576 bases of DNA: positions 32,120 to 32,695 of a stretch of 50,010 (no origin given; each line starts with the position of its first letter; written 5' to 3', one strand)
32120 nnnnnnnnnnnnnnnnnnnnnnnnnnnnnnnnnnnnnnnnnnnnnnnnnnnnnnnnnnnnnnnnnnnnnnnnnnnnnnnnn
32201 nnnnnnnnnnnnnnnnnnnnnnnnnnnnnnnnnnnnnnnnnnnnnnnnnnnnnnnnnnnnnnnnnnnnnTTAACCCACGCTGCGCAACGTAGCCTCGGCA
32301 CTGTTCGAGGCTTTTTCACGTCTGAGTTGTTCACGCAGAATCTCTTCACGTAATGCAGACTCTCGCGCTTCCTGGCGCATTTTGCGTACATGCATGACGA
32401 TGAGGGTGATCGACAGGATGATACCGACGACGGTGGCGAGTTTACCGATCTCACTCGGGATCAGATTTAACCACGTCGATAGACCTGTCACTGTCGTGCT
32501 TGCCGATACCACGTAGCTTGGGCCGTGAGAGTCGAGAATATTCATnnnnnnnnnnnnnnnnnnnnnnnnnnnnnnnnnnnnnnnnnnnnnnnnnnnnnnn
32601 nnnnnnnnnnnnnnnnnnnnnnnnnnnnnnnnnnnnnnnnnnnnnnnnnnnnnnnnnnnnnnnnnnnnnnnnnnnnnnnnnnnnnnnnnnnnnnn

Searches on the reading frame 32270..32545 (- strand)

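Call 39: search_protein_families(library=pfam, proteins=[window:32270-32545:-], max_evalue=0.01)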
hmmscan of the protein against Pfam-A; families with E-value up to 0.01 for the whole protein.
window:32270-32545:- (91 aa): 1 family
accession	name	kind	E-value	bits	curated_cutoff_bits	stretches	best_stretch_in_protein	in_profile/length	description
PF04882.17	Peroxin-3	-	0.0029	17.3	27.6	1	34-77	8-51/458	Peroxin-3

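Call 40: search_protein_families(library=phrogs, proteins=[window:32270-32545:-], max_evalue=0.001)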
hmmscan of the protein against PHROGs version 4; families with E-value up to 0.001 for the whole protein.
window:32270-32545:- (91 aa): 1 family
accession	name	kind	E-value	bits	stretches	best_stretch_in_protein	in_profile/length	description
phrog_13707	-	unknown function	1.7e-22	80.3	1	11-82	11-80/89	-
